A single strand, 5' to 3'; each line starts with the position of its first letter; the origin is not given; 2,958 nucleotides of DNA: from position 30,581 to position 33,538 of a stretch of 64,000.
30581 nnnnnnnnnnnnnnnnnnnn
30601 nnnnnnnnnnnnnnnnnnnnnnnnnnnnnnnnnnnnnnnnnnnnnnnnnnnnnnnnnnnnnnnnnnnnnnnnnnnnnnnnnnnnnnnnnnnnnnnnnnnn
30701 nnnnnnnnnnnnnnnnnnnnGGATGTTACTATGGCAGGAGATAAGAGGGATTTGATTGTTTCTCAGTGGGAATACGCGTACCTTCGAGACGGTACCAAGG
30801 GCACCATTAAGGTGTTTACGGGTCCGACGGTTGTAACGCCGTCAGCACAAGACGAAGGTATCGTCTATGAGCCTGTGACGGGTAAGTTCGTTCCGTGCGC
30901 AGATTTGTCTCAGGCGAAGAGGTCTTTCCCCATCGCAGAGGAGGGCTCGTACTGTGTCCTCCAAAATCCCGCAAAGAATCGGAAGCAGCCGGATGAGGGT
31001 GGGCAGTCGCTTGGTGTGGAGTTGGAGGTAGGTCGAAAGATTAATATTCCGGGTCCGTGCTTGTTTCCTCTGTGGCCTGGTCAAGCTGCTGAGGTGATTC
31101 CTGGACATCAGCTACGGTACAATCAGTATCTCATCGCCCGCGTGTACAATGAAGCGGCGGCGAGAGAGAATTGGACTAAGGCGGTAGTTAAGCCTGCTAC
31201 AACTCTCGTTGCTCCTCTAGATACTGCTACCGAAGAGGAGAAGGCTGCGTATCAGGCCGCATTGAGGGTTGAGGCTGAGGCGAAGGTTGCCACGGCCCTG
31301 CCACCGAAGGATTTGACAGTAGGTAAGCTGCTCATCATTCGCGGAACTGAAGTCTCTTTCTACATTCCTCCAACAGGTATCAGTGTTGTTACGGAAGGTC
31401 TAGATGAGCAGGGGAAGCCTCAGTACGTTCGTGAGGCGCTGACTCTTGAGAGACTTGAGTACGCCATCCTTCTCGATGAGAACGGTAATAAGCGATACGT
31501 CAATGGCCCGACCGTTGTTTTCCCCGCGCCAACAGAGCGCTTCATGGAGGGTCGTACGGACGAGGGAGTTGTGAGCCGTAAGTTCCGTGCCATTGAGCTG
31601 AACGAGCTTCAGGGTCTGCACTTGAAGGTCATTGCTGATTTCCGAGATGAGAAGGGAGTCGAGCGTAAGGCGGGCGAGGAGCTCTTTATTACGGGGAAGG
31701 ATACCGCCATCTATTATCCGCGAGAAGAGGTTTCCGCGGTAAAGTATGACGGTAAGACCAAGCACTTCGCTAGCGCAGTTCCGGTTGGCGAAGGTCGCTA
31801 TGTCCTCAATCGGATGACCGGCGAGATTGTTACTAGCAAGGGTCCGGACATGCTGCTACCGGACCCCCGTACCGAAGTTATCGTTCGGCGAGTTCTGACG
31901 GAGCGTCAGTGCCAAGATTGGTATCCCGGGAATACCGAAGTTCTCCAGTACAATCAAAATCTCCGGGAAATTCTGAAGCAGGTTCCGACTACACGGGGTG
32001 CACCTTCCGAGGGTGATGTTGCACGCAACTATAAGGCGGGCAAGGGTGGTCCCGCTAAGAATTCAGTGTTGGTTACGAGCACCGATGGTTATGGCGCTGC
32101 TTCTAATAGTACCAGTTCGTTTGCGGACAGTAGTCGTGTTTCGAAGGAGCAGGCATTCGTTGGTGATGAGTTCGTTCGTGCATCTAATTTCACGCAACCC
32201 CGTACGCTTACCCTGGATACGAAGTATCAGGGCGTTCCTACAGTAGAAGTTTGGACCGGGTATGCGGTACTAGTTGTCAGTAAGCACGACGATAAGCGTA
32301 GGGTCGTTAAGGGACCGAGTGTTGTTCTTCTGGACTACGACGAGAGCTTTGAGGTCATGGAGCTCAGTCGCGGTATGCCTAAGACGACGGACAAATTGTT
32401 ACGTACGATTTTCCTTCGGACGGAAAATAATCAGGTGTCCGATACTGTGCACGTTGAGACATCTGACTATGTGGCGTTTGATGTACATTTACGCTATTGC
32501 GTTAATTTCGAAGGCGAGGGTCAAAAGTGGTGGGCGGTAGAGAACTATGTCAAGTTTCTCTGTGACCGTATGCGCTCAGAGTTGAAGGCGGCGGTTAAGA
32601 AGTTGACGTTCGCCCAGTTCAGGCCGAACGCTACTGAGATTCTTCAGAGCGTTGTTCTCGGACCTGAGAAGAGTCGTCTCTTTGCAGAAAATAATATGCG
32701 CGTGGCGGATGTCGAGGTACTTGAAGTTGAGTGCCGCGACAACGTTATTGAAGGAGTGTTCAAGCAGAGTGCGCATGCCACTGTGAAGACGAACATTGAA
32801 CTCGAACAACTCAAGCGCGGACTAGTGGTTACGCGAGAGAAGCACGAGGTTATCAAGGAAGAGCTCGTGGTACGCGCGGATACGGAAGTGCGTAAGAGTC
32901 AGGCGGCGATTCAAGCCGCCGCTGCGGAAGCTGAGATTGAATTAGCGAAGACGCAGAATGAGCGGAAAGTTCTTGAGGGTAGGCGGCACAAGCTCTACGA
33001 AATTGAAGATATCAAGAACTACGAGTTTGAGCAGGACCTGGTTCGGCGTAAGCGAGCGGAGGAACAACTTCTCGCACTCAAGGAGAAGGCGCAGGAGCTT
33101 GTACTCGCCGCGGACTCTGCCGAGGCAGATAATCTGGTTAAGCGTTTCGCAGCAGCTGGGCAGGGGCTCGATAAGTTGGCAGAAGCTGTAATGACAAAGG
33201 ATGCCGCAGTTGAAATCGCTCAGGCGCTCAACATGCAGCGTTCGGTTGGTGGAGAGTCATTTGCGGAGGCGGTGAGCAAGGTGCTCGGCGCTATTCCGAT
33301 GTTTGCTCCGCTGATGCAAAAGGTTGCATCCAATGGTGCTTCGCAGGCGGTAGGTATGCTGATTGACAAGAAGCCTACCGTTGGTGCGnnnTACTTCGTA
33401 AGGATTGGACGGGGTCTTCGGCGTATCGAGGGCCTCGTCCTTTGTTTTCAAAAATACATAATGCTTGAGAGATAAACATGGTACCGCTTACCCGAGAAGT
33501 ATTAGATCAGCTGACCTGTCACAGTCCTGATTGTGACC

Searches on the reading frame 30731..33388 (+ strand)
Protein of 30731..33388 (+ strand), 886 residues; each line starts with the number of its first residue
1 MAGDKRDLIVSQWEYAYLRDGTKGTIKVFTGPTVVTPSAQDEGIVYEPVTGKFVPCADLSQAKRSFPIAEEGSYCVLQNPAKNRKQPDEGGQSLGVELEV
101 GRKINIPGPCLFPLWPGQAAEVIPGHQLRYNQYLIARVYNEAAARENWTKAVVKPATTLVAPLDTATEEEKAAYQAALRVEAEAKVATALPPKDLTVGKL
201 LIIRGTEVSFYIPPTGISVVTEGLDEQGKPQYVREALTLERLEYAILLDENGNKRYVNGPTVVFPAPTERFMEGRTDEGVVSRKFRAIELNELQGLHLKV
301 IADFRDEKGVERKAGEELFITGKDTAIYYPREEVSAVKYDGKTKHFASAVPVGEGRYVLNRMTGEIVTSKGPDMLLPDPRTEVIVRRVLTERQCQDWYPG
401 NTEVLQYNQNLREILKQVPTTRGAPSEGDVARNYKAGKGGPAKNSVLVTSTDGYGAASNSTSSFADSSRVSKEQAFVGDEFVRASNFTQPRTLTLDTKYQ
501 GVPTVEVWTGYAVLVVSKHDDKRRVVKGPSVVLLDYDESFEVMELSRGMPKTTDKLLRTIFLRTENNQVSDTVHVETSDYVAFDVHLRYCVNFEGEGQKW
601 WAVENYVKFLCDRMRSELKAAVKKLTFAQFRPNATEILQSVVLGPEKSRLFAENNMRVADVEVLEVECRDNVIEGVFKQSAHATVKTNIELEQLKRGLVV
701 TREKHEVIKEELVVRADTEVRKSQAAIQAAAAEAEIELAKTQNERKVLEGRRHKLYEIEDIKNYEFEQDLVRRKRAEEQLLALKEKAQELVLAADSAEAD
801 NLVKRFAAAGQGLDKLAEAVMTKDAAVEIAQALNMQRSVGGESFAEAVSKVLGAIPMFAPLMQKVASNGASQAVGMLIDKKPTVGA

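Call 19: search_protein_families(library=phrogs, proteins=[window:30731-33388:+], max_evalue=0.001)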
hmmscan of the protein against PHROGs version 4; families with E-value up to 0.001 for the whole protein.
window:30731-33388:+ (886 aa): 0 families

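Call 56: search_protein_families(library=pfam, proteins=[window:30731-33388:+], max_evalue=0.001)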
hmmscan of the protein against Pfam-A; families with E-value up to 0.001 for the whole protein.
window:30731-33388:+ (886 aa): 3 families
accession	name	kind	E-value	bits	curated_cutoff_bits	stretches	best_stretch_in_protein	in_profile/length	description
PF11978.13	MVP_shoulder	-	3.8e-21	75.8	25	1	566-670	2-118/118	Shoulder domain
PF17795.6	Vault_3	-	7.5e-10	39.2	28.8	1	511-562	10-60/62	Major Vault Protein Repeat domain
PF01505.23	Vault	-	4.6e-08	33.4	27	1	290-331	3-42/42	Major Vault Protein repeat domain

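Call 61: search_solved_structures(query=window:30731-33388:+, max_evalue=0.001)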
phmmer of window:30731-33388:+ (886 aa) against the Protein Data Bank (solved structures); distinct sequences matched with E-value up to 0.001: 7.
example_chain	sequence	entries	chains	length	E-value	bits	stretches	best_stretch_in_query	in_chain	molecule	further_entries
11dr_A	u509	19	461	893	2e-18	69.3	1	511-793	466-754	Major vault protein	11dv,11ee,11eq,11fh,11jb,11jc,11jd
2qzv_A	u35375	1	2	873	4.7e-18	68.1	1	512-794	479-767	Major vault protein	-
4hl8_A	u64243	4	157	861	5.9e-18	67.7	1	512-794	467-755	Major vault protein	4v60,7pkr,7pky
6bp7_A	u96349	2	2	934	1.9e-17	66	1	512-794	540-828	Major vault protein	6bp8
7pkz_A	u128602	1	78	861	9e-17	63.8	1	512-794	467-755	Major vault protein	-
9z4w_A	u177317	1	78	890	1.4e-16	63.2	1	510-751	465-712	Major vault protein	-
3gf5_A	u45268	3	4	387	4.9e-07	31.6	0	287-331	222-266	Major vault protein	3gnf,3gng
